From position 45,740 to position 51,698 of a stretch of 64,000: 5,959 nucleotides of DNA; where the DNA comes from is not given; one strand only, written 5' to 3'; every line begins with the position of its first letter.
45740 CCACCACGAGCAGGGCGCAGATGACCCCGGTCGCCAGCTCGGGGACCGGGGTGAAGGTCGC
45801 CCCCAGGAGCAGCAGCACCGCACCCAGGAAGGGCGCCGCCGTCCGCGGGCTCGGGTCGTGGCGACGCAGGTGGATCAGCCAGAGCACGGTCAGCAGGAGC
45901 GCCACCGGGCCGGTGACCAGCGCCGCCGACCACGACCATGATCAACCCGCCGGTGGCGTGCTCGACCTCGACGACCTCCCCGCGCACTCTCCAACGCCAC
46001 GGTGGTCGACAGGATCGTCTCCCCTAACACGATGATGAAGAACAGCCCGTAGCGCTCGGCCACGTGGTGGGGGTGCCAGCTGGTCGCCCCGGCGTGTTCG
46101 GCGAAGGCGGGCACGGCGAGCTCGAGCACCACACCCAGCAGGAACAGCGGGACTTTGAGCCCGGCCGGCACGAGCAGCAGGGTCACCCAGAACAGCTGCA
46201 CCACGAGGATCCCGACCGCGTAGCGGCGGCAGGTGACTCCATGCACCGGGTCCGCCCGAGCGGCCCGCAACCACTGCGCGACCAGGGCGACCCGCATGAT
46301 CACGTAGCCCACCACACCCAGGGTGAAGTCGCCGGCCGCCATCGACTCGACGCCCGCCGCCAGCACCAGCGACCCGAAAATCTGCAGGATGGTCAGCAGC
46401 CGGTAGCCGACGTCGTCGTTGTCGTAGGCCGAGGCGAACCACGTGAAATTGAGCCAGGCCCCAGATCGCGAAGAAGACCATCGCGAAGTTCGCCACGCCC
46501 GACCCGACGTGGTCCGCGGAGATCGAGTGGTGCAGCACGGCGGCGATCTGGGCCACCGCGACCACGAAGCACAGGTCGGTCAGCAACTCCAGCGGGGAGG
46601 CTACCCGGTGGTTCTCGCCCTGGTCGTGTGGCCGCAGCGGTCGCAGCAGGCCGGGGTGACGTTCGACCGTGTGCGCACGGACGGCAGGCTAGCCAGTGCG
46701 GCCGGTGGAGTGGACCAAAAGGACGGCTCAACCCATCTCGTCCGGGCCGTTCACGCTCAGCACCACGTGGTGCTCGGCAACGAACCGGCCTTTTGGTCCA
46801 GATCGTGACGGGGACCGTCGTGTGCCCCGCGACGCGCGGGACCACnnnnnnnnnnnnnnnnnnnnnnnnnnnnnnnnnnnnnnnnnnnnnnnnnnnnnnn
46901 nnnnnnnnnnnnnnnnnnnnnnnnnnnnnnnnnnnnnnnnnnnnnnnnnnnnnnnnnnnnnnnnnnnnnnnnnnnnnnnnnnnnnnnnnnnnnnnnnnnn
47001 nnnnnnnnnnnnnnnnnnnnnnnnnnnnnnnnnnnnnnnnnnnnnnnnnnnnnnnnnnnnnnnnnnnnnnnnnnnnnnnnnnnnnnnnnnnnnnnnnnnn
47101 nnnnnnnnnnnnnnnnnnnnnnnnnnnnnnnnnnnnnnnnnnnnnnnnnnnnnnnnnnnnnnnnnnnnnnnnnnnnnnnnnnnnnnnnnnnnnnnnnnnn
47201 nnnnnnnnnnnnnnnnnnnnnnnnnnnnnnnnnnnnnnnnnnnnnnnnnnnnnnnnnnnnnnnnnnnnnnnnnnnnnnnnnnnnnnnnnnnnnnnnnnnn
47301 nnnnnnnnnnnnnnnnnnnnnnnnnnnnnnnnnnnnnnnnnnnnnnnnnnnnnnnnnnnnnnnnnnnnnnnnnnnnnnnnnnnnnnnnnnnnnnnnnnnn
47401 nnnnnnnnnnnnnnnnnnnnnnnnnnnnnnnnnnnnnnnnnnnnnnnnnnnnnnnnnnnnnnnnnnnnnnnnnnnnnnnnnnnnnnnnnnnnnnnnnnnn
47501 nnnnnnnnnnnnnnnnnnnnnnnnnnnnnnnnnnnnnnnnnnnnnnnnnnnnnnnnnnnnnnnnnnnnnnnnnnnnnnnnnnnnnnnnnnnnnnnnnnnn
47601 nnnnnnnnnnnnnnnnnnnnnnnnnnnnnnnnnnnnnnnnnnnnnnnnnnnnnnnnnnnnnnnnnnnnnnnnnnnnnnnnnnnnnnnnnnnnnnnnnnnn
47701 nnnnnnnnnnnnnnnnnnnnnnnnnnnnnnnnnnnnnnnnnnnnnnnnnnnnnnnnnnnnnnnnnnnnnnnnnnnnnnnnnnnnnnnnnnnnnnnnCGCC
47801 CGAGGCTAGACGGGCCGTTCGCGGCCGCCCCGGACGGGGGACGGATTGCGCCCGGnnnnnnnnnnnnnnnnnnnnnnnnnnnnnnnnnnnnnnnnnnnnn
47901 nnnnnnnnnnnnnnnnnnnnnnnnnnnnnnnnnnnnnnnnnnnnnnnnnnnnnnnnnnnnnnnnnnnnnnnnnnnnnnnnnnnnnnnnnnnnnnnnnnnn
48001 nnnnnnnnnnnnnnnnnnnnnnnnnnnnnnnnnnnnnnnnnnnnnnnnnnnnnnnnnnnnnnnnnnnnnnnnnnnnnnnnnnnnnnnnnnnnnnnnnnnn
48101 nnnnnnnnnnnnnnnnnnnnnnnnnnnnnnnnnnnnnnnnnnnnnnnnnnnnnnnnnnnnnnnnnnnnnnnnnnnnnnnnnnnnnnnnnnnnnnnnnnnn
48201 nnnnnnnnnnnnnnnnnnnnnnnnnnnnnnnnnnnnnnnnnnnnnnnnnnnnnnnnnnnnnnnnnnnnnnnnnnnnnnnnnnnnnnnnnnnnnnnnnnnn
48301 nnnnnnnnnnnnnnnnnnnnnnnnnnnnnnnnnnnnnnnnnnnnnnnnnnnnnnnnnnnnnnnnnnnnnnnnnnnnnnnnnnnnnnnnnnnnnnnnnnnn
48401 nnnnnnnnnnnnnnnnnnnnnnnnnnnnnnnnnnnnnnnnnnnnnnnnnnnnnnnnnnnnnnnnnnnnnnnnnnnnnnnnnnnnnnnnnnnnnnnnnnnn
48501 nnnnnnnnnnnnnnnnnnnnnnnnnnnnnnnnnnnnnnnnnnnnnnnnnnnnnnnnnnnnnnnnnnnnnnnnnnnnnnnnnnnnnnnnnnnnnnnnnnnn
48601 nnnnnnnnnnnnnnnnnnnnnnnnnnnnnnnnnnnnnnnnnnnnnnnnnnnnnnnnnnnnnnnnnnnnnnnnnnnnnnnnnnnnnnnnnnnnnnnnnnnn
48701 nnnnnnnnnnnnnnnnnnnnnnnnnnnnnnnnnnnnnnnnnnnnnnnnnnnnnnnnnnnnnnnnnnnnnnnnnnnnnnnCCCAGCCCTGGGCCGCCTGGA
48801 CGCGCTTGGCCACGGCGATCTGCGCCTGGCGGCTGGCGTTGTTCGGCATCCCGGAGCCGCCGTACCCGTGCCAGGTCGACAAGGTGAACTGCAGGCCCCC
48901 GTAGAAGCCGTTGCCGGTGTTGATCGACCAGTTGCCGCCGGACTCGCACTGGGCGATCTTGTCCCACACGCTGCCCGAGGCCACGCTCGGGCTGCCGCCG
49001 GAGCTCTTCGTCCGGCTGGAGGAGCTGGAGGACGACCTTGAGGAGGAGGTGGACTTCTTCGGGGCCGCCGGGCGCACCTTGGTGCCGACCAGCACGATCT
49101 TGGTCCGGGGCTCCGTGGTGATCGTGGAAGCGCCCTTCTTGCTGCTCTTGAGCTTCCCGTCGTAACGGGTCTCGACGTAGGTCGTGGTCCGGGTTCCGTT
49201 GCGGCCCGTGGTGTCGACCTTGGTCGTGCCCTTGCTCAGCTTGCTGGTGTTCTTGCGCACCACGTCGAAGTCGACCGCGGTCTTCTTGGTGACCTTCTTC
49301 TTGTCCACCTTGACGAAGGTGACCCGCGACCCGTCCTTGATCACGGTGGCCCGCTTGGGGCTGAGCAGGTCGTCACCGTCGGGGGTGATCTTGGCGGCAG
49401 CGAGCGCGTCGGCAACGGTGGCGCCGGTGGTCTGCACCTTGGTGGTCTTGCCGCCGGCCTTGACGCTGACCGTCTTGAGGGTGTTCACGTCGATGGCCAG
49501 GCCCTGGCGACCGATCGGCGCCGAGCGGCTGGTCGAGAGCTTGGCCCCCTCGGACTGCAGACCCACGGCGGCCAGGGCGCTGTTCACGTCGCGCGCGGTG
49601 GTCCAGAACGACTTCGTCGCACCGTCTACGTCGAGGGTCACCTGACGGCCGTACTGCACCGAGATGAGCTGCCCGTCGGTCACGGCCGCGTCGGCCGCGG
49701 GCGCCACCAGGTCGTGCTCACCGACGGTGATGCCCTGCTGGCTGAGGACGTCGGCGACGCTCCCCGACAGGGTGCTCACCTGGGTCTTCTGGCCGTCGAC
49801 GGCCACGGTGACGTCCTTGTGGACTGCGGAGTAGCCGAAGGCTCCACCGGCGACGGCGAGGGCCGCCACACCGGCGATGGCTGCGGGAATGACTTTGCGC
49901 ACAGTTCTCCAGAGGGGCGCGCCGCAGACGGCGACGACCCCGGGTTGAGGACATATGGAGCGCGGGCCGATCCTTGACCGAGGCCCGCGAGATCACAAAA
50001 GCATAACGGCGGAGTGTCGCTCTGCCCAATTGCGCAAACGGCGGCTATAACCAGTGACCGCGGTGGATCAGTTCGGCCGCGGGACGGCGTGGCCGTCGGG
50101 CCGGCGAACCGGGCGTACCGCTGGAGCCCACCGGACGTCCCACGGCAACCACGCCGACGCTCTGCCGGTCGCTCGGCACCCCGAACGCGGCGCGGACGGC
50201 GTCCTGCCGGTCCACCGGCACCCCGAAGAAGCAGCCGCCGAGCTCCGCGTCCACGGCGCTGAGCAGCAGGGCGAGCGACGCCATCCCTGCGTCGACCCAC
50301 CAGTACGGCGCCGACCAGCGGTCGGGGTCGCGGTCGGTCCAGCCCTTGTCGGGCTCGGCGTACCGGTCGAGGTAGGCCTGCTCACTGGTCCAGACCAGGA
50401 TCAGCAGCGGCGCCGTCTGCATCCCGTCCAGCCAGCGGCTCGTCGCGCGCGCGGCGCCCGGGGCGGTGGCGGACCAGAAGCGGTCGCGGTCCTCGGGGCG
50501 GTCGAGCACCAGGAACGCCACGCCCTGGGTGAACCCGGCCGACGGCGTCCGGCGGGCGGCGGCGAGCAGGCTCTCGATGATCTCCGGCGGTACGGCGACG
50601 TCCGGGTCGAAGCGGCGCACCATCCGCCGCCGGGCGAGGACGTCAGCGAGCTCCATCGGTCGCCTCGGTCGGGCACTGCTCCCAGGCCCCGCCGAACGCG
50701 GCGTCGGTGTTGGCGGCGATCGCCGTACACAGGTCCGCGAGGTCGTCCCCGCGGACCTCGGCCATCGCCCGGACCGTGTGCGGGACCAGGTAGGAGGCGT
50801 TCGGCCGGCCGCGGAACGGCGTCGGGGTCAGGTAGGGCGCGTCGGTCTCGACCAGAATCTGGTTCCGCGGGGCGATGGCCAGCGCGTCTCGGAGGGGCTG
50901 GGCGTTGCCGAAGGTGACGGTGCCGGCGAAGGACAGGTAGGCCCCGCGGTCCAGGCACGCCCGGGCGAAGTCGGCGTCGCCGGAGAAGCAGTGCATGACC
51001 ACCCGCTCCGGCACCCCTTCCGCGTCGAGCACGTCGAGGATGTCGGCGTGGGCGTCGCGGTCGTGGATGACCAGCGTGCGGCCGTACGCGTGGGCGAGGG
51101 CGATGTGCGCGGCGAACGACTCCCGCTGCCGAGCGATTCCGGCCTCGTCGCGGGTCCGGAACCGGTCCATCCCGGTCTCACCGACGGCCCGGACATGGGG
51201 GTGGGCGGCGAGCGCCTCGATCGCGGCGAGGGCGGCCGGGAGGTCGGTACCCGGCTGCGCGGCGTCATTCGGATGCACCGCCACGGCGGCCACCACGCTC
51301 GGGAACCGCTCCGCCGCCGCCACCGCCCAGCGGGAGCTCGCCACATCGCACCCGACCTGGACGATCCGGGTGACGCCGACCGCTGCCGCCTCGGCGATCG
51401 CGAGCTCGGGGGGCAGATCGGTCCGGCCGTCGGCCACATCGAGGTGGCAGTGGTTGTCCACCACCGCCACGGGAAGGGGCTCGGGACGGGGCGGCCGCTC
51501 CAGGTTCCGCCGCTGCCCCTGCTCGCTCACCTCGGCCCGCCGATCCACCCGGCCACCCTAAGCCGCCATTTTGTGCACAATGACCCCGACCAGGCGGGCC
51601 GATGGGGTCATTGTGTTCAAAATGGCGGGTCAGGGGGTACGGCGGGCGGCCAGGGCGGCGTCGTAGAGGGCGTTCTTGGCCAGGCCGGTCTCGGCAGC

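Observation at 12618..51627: Thirteen long intergenic hairpin repeats in five sequence families, with different terminal arms and a shared GCGTG(T) core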

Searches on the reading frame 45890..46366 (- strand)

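Call 11: search_protein_families(library=pfam, proteins=[window:45890-46366:-])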
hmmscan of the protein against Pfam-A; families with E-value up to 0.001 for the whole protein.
window:45890-46366:- (158 aa): 1 family
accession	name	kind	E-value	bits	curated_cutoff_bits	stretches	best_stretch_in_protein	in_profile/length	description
PF06772.16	LtrA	-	1.6e-35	123.5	31.9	1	1-127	77-204/356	Bacterial low temperature requirement A protein (LtrA)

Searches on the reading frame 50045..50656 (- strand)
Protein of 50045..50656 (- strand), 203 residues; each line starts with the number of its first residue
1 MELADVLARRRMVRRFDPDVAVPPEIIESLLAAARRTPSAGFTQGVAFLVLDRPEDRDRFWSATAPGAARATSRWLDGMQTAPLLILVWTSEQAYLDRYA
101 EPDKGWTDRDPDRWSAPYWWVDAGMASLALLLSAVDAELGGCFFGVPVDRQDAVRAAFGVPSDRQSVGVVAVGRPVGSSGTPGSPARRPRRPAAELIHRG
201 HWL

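Call 70: search_protein_families(library=ncbifam, proteins=[window:50045-50656:-], max_evalue=0.01)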
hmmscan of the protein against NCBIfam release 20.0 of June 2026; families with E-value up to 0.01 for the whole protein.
window:50045-50656:- (203 aa): 7 families
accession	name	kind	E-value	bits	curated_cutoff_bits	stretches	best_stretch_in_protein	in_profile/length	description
TIGR03553.1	F420_FbiB_CTERM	equivalog_domain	4.1e-11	43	249.55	2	120-198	120-193/194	F420 biosynthesis protein FbiB, C-terminal domain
TIGR02476.1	BluB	equivalog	2.3e-09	37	150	1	3-70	9-75/205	5,6-dimethylbenzimidazole synthase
NF009810.0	PRK13294.1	equivalog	8e-09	34.9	304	1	5-195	256-445/449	coenzyme F420-0:L-glutamate ligase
NF008033.1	PRK10765.1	equivalog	2.4e-05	23.9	223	0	4-64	5-64/240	oxygen-insensitive NADPH nitroreductase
NF008088.0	PRK10828.1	equivalog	0.00011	21.8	183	0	120-176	108-164/183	NAD(P)H nitroreductase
NF047509.1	Rv3131_FMN_oxido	subfamily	0.00055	19.5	199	0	120-196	245-318/319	Acg family FMN-binding oxidoreductase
NF008275.0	PRK11053.1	equivalog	0.0021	17.5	227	1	1-77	1-77/217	oxygen-insensitive NAD(P)H nitroreductase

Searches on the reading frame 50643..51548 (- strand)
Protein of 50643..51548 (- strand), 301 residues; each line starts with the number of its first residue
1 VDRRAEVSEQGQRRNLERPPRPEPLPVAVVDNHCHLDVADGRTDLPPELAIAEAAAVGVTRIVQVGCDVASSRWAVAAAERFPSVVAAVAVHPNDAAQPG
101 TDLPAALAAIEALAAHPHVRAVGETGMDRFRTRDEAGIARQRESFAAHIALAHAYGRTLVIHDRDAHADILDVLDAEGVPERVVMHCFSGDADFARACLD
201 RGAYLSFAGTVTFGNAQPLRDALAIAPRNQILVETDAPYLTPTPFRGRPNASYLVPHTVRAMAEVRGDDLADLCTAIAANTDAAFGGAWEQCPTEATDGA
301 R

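Call 70: search_protein_families(library=ncbifam, proteins=[window:50643-51548:-], max_evalue=0.01)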
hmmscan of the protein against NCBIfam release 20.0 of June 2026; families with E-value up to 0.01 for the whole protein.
window:50643-51548:- (301 aa): 5 families
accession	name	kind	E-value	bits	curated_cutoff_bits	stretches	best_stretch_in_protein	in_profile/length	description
TIGR00010.1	TIGR00010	subfamily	6.2e-71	238.8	206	1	29-286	1-252/253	YchF/TatD family DNA exonuclease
NF008075.0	PRK10812.1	equivalog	2.7e-44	151.4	438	1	29-280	3-249/265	metal-dependent hydrolase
NF007745.0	PRK10425.1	equivalog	3.4e-36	124.8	395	1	50-285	20-256/260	3'-5' ssDNA/RNA exonuclease TatD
NF008522.0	PRK11449.1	equivalog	1e-29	103.5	481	1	29-285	5-256/259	metal-dependent hydrolase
NF041926.1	QatD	equivalog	1.1e-22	80.4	230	1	31-282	1-237/239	Qat anti-phage system TatD family nuclease QatD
